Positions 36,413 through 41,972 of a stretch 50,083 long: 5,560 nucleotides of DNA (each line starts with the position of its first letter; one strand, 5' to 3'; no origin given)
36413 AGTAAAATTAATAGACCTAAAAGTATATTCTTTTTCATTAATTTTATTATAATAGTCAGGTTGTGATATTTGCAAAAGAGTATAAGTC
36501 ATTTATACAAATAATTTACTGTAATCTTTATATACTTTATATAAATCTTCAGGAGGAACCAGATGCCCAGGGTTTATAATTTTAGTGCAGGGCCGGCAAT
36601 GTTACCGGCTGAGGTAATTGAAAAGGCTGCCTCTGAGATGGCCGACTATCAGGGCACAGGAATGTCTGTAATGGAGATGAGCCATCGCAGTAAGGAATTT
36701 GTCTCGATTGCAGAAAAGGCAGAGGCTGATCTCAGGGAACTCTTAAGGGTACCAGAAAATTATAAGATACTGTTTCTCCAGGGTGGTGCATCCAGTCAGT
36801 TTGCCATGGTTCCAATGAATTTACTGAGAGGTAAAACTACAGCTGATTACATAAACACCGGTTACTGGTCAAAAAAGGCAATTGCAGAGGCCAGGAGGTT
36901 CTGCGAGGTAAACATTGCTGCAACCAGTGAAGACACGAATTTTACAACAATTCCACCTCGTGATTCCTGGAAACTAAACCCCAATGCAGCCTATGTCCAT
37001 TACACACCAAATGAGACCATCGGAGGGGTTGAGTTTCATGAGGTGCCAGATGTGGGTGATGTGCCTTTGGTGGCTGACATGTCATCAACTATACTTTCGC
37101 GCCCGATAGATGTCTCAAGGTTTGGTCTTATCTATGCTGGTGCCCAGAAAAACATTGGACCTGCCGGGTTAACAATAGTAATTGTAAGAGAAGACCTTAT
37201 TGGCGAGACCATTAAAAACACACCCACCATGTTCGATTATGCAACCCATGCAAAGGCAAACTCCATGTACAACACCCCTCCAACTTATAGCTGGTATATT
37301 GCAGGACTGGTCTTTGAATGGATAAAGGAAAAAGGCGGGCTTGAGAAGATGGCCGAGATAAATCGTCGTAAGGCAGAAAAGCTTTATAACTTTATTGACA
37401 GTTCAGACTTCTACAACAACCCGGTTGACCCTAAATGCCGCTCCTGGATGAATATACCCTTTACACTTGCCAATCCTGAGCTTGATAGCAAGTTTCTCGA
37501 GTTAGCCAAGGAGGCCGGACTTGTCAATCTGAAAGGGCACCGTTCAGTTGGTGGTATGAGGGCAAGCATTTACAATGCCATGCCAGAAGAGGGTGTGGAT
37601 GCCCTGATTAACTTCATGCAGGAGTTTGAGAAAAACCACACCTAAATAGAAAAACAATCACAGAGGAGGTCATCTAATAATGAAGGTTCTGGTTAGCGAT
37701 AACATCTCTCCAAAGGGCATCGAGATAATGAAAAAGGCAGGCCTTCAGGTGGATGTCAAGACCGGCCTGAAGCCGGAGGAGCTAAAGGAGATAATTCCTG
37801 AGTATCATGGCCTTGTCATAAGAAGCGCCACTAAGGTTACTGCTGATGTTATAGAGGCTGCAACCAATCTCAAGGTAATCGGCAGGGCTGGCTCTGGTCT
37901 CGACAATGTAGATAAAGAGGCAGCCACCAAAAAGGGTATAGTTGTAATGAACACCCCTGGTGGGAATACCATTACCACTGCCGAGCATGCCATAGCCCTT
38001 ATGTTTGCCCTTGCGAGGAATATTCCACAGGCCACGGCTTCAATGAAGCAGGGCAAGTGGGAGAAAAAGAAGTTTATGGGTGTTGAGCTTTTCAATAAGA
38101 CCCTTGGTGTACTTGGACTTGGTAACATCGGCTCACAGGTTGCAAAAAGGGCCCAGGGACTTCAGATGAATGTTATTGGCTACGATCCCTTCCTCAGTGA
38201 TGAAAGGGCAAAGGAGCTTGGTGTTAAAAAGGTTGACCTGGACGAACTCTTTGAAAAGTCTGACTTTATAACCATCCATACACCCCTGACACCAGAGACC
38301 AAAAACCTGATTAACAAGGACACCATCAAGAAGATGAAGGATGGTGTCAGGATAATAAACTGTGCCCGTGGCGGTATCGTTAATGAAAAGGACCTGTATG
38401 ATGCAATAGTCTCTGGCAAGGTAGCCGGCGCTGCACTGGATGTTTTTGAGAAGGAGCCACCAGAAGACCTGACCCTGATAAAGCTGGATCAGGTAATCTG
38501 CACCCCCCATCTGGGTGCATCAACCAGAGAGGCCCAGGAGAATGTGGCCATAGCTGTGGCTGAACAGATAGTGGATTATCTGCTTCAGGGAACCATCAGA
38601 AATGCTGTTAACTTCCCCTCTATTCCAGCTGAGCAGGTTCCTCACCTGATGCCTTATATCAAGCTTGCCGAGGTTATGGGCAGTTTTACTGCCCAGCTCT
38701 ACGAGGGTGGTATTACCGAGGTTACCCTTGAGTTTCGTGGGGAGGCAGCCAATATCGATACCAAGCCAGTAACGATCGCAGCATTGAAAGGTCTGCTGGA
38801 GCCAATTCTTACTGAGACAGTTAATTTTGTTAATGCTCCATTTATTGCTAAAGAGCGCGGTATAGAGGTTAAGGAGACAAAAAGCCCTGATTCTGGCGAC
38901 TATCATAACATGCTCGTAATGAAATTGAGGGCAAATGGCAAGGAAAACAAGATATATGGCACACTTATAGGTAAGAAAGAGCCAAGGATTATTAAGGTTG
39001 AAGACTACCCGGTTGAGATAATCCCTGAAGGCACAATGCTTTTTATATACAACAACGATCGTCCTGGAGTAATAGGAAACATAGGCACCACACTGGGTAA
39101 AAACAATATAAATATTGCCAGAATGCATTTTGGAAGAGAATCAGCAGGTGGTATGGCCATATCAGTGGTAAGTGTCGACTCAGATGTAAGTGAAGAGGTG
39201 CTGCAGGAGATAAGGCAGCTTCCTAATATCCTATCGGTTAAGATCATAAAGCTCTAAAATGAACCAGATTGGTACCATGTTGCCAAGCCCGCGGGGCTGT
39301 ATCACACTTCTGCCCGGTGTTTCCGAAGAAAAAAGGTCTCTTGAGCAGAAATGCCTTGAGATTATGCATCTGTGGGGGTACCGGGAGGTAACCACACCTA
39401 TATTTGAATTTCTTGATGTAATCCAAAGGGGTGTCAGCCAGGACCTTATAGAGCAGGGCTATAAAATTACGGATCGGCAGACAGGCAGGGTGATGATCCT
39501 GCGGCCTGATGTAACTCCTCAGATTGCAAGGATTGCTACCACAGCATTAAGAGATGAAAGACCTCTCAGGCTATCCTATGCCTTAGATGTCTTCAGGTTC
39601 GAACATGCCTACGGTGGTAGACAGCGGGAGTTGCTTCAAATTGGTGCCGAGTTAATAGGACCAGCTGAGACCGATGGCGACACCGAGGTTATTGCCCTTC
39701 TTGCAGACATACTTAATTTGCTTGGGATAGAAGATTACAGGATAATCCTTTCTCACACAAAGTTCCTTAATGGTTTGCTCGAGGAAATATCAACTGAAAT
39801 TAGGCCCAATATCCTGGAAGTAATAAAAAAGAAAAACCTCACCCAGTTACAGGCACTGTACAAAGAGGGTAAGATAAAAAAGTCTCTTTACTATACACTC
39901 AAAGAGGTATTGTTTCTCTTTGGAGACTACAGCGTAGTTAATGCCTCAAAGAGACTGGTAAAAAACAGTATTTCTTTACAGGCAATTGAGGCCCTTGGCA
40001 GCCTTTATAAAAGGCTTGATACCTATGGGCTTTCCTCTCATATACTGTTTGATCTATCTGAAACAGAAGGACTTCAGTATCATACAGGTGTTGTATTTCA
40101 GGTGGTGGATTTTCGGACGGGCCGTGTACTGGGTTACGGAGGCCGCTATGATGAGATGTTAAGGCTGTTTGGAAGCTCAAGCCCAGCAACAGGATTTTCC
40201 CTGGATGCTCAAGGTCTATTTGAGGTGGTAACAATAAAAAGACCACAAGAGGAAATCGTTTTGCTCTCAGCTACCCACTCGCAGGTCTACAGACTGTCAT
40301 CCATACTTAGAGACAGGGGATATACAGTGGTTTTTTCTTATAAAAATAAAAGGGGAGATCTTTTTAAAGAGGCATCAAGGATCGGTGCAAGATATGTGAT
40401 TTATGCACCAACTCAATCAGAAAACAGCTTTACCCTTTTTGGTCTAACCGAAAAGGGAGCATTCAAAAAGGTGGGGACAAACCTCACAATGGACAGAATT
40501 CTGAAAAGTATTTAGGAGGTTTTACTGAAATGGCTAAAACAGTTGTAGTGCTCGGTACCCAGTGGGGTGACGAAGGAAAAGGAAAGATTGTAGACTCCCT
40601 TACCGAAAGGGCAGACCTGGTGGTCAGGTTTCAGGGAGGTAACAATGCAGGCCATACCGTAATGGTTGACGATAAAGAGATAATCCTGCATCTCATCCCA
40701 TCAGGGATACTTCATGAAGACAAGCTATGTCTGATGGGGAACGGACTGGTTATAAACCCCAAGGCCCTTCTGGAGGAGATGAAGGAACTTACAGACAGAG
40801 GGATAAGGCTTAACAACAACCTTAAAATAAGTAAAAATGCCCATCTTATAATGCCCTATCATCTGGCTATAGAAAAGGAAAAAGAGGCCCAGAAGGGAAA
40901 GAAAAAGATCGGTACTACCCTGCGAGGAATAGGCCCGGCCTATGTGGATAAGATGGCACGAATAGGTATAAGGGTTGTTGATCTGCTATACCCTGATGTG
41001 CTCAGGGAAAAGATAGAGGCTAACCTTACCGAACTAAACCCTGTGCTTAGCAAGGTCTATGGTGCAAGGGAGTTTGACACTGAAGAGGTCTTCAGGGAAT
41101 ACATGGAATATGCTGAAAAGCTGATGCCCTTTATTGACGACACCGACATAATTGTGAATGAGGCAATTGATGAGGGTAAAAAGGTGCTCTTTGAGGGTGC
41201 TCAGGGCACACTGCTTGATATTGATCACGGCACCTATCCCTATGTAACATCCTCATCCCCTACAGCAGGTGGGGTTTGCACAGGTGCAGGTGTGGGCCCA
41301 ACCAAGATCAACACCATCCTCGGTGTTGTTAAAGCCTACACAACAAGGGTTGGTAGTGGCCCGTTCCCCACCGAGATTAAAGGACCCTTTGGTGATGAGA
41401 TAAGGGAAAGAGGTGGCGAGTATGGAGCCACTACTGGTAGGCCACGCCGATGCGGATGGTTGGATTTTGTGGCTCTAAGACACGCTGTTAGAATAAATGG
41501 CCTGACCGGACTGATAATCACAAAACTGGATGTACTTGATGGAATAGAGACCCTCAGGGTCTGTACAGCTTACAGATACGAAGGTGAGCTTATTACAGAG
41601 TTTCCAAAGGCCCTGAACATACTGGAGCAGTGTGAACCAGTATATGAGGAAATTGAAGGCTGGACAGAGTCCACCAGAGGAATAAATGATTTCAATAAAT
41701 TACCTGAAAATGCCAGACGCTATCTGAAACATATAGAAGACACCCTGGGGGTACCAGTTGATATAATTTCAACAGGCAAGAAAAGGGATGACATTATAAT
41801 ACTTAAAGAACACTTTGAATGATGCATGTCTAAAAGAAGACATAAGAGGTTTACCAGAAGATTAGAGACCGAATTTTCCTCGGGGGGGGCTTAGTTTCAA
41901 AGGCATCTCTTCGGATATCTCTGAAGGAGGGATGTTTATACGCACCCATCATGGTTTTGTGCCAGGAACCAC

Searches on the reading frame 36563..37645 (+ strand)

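Call 11: search_protein_families(library=ncbifam, proteins=[window:36563-37645:+], max_evalue=0.00001)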
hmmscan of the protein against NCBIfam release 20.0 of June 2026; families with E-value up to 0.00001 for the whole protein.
window:36563-37645:+ (360 aa): 5 families
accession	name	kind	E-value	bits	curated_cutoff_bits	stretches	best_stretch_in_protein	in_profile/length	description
NF003764.0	PRK05355.1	equivalog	1.9e-179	596.1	253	1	1-359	1-356/357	3-phosphoserine/phosphohydroxythreonine transaminase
TIGR01364.1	serC_1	equivalog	2.3e-168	559.6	443.6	1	4-359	1-358/358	phosphoserine transaminase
NF009112.0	PRK12462.1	equivalog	2.5e-127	424.6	563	1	5-359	7-364/365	phosphoserine transaminase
TIGR01366.1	serC_3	equivalog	3.6e-14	52.7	401.65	1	6-349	6-351/361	phosphoserine transaminase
NF002841.0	PRK03080.1-2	equivalog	7.9e-09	34.9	477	1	35-310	35-321/389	phosphoserine transaminase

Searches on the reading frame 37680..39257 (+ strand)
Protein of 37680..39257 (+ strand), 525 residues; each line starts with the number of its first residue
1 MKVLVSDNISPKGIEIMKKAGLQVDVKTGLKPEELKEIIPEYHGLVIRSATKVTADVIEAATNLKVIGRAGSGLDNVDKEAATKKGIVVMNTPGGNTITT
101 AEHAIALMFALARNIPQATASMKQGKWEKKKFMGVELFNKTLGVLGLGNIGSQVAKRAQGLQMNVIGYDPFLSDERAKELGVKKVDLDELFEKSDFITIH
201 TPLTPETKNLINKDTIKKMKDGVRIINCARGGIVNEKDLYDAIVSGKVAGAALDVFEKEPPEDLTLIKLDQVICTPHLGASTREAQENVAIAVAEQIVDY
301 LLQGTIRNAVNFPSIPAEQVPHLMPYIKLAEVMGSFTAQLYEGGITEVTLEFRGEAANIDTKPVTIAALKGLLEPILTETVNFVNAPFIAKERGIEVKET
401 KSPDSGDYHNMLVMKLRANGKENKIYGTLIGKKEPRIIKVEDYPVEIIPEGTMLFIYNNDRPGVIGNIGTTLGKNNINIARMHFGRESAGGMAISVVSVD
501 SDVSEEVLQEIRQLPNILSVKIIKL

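Call 11: search_protein_families(library=ncbifam, proteins=[window:37680-39257:+], max_evalue=0.00001)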
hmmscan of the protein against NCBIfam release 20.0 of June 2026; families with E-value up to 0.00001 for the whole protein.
window:37680-39257:+ (525 aa): 22 families
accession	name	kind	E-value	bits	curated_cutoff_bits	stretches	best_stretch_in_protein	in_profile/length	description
TIGR01327.1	PGDH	equivalog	1.9e-219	729.8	454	1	2-525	1-525/525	phosphoglycerate dehydrogenase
NF008759.0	PRK11790.1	equivalog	2.8e-86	289.8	404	1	1-321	12-337/410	phosphoglycerate dehydrogenase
NF009714.1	PRK13243.1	equivalog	2.9e-72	243.8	455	1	2-306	4-317/332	glyoxylate reductase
NF005069.0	PRK06487.1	equivalog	1.3e-57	195.2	448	1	35-306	42-316/320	2-hydroxyacid dehydrogenase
NF011938.0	PRK15409.1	equivalog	2.8e-55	187.6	492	1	28-311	29-319/324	glyoxylate/hydroxypyruvate reductase GhrB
NF006263.0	PRK08410.1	equivalog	2.8e-51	174.8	389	1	11-302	13-308/311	D-2-hydroxyacid dehydrogenase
NF005750.0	PRK07574.1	equivalog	5.8e-48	163.9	329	1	53-308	104-364/386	NAD-dependent formate dehydrogenase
NF041369.1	Dhydh_Halo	equivalog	2.6e-47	161.5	400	1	56-310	48-304/305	D-2-hydroxyacid dehydrogenase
NF005387.0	PRK06932.1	equivalog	3.3e-46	157.7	492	1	45-303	47-312/314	2-hydroxyacid dehydrogenase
NF001309.0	PRK00257.1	equivalog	1.3e-38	133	434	1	1-301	1-278/379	4-phosphoerythronate dehydrogenase PdxB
NF006374.0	PRK08605.1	subfamily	5e-38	131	356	1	20-311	24-332/332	D-lactate dehydrogenase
NF005027.0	PRK06436.1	equivalog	1.4e-37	129.5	261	1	62-310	48-288/303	2-hydroxyacid dehydrogenase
NF000492.1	vanH_gen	exception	3.7e-37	128.1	540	1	45-259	46-255/312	D-lactate dehydrogenase VanH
NF000371.1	vanH_Agroup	exception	9.7e-31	107.1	700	1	62-259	70-260/322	VanH-A/VanH-Pt family D-lactate dehydrogenase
NF009127.0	PRK12480.1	equivalog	8.3e-29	100.6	579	1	17-260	21-265/330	D-lactate dehydrogenase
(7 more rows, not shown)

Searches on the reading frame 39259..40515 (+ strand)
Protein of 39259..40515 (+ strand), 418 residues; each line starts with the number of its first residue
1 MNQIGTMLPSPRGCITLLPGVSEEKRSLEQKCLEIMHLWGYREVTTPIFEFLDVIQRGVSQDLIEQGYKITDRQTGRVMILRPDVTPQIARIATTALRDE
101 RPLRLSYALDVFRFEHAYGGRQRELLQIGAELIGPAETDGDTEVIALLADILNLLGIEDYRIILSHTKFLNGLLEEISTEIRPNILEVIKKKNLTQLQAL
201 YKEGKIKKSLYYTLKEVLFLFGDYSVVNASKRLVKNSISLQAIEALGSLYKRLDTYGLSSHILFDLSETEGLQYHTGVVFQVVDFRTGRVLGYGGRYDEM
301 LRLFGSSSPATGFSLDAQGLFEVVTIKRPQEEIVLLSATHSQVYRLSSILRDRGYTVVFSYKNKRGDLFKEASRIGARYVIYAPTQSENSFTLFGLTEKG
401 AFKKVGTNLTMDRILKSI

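Call 11: search_protein_families(library=ncbifam, proteins=[window:39259-40515:+], max_evalue=0.00001)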
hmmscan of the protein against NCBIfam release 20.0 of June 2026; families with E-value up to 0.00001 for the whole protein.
window:39259-40515:+ (418 aa): 21 families
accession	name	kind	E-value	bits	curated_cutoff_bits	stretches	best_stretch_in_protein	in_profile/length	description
TIGR00443.1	hisZ_biosyn_reg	equivalog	3.4e-79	266.2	271.65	1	17-324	3-312/314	ATP phosphoribosyltransferase regulatory subunit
NF008942.0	PRK12292.2-5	equivalog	3.4e-72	243.4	643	1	9-358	10-369/434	ATP phosphoribosyltransferase regulatory subunit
NF008941.0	PRK12292.2-4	equivalog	9.1e-72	242.1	447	1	7-369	6-372/393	ATP phosphoribosyltransferase regulatory subunit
NF009086.0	PRK12421.1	equivalog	3.6e-62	210.5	318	1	11-366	10-367/389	ATP phosphoribosyltransferase regulatory subunit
NF008935.0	PRK12292.1-1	equivalog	2.8e-59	201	350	1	17-365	13-358/382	ATP phosphoribosyltransferase regulatory subunit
NF008936.0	PRK12292.1-3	equivalog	5.8e-56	190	492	1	18-338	15-336/406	ATP phosphoribosyltransferase regulatory subunit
TIGR00442.1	hisS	equivalog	5.3e-55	187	286.75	1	10-384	2-382/406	histidine--tRNA ligase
NF008937.0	PRK12292.1-4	equivalog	8.8e-53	179.6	693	1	17-363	16-366/395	ATP phosphoribosyltransferase regulatory subunit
NF008940.0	PRK12292.2-3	equivalog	3e-47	161.3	450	1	10-327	5-323/404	ATP phosphoribosyltransferase regulatory subunit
NF008945.0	PRK12292.3-3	equivalog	1.4e-39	136.3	409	1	11-379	3-354/368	ATP phosphoribosyltransferase regulatory subunit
NF008938.0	PRK12292.1-6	equivalog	9.1e-35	120.3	833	1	28-372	26-379/420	ATP phosphoribosyltransferase regulatory subunit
NF008939.0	PRK12292.2-1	equivalog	2.6e-30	105.4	335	1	22-327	17-325/391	ATP phosphoribosyltransferase regulatory subunit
NF008943.0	PRK12292.3-1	equivalog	5.4e-28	98.2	690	1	11-341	27-347/403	ATP phosphoribosyltransferase regulatory subunit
NF009085.0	PRK12420.1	equivalog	3.4e-21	76.1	540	1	12-363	8-373/426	histidine--tRNA ligase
NF008953.0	PRK12295.1-6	equivalog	1.7e-19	70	384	1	24-177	11-161/384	ATP phosphoribosyltransferase regulatory subunit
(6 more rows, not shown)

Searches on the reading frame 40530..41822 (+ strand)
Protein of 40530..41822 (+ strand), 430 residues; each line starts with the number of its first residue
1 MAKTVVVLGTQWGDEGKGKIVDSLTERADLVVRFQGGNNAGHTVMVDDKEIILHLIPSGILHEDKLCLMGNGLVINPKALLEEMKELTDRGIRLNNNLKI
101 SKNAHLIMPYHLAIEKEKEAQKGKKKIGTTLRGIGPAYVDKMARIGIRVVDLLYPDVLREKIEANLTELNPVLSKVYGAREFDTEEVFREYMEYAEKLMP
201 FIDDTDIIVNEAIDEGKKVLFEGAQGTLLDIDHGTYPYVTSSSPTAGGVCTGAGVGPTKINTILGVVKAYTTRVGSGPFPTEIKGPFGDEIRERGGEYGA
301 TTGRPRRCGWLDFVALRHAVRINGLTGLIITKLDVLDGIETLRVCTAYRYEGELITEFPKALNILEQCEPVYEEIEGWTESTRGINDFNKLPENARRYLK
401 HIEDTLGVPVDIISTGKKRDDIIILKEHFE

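Call 11: search_protein_families(library=ncbifam, proteins=[window:40530-41822:+], max_evalue=0.00001)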
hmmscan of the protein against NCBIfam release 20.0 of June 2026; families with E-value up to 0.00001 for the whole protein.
window:40530-41822:+ (430 aa): 6 families
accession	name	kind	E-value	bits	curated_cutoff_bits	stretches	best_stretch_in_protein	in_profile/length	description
NF002223.0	PRK01117.1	equivalog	1.3e-197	656.8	402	1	3-429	2-428/430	adenylosuccinate synthase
TIGR00184.1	purA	equivalog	8.4e-181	601.4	395.55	1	6-429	1-424/425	adenylosuccinate synthase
NF010357.0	PRK13785.1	equivalog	1.6e-132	442.4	700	1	4-429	2-454/455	adenylosuccinate synthase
NF010355.0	PRK13783.1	equivalog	6.4e-130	433.9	445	1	5-423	3-402/404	adenylosuccinate synthase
NF003295.0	PRK04293.1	equivalog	2.5e-81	273.2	368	3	195-337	146-286/337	adenylosuccinate synthetase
NF038379.2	amino_Aden_PurZ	exception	8.3e-37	127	300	1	6-323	3-292/293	succino-amino-deoxyadenylate synthase PurZ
